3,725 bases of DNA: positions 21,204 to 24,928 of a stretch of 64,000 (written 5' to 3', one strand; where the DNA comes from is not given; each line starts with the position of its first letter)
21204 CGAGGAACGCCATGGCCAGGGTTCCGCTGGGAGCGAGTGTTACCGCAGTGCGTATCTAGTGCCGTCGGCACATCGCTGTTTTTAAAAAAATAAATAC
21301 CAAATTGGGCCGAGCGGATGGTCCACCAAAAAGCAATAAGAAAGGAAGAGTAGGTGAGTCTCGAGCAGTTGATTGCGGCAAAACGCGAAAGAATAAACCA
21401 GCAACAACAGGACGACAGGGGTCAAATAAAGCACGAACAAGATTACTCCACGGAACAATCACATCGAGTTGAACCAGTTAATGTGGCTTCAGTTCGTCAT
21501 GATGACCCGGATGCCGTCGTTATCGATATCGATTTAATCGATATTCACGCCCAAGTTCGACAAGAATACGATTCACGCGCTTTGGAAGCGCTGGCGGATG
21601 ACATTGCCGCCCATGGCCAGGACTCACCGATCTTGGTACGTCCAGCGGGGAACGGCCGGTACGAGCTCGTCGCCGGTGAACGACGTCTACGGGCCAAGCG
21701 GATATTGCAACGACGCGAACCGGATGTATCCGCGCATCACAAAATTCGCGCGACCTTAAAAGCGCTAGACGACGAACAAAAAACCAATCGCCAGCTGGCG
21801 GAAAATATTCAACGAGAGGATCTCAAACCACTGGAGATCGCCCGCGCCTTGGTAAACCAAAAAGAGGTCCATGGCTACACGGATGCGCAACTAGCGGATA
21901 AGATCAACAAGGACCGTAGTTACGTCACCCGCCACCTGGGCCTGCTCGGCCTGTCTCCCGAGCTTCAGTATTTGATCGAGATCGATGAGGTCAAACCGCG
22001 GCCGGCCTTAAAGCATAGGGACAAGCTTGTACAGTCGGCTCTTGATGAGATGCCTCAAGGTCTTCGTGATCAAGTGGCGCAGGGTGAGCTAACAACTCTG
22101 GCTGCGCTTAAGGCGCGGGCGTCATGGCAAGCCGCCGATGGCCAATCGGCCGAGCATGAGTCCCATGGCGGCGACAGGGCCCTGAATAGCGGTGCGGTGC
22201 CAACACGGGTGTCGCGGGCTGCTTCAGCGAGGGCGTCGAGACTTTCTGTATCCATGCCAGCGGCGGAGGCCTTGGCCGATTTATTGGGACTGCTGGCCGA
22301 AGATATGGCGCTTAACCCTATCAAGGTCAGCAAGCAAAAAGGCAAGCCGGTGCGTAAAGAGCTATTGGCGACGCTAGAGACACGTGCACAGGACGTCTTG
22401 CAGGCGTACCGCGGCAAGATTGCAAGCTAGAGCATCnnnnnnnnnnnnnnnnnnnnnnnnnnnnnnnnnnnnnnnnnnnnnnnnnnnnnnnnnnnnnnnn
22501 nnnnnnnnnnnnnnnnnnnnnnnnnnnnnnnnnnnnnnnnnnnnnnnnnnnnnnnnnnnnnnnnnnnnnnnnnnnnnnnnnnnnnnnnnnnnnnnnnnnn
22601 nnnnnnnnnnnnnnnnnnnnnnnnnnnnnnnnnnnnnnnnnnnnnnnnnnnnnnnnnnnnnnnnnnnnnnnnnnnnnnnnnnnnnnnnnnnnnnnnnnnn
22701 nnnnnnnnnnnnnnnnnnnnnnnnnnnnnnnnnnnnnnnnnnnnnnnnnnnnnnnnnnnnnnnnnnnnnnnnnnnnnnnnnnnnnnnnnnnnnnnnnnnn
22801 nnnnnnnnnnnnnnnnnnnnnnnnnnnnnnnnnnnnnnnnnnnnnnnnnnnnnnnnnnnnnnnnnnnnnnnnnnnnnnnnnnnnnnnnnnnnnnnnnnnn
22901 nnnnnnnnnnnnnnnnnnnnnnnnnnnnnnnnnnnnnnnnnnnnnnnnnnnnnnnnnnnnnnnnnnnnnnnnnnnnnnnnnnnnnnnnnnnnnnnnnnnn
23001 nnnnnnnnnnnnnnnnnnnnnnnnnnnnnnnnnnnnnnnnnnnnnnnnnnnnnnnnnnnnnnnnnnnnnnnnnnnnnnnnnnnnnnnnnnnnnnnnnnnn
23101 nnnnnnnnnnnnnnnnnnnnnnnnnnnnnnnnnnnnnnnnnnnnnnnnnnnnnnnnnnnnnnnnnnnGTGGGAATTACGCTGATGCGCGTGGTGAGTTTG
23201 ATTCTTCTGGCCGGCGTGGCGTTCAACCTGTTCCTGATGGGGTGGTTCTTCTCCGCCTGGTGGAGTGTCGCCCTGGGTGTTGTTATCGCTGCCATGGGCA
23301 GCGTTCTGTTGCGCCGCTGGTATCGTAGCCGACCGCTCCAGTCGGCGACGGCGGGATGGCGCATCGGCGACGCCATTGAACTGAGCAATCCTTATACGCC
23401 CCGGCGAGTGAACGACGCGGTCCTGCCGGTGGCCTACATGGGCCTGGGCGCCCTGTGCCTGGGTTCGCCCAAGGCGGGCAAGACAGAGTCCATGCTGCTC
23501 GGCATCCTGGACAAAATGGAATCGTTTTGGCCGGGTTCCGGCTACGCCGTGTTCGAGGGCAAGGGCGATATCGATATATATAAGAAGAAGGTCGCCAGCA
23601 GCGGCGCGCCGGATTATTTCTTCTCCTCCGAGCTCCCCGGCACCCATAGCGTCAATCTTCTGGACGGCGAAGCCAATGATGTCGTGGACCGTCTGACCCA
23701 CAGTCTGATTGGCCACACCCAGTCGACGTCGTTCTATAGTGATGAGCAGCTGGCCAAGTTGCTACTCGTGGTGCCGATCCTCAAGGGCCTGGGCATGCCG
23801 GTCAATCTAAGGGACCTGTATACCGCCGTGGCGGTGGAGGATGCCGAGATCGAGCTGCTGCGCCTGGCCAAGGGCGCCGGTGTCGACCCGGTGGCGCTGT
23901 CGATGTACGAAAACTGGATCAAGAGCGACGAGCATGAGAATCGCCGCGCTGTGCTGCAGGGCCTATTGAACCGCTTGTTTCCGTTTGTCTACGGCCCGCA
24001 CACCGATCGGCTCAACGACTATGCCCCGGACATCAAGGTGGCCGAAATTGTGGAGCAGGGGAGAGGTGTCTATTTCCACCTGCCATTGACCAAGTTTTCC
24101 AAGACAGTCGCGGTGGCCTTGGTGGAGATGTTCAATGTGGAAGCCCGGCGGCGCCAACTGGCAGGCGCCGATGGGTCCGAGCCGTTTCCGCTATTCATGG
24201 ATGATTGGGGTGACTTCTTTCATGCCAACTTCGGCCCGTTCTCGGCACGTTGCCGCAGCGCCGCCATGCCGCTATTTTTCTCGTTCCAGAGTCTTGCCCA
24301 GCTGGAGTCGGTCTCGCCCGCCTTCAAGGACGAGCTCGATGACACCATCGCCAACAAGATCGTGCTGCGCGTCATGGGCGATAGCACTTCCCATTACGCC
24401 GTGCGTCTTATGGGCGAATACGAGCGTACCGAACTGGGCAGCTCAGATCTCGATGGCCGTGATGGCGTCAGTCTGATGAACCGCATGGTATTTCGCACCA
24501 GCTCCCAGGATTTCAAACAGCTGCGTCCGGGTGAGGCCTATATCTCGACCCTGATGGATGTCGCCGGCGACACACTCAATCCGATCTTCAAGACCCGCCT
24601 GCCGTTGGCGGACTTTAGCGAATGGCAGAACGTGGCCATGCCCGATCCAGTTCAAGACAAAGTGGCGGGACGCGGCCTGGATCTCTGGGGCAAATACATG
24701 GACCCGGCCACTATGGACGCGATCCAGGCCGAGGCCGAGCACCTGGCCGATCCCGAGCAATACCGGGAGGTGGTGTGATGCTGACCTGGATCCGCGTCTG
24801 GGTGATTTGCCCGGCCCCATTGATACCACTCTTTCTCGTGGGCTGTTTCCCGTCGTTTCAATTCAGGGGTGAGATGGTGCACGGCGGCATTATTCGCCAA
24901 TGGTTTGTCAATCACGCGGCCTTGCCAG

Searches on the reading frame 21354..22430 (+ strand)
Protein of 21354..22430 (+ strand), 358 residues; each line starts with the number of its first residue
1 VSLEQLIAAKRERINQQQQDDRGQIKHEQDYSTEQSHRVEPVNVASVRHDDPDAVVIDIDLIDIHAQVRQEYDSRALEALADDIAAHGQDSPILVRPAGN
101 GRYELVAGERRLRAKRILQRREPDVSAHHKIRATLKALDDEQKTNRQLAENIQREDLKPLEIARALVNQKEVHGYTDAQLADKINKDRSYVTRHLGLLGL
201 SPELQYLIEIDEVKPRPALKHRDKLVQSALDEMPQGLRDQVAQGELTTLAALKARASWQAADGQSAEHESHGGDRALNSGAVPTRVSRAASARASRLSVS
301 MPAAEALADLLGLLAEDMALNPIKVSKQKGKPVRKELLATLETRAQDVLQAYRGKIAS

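Call 24: search_protein_families(library=pfam, proteins=[window:21354-22430:+], max_evalue=0.001)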
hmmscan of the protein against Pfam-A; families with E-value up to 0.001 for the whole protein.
window:21354-22430:+ (358 aa): 2 families
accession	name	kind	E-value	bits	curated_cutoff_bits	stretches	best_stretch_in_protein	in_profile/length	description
PF02195.25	ParB_N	-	4.9e-13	49.4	26.3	1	64-153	14-95/95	ParB N-terminal domain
PF17762.8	HTH_ParB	-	3.7e-10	40.3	22.6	1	155-215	1-61/102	ParB HTH domain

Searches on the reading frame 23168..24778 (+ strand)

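Call 26: search_protein_families(library=pfam, proteins=[window:23168-24778:+], max_evalue=0.001)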
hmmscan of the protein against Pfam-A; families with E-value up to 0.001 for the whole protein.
window:23168-24778:+ (536 aa): 0 families

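Call 53: search_protein_families(library=ncbifam, proteins=[window:23168-24778:+], max_evalue=0.01)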
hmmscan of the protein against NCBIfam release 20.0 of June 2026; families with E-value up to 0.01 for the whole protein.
window:23168-24778:+ (536 aa): 1 family
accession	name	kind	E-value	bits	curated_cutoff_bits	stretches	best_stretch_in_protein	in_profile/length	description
NF045973.1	conju_CD1115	equivalog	0.0072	15.2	250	0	240-418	192-375/442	VirD4-like conjugal transfer protein, CD1115 family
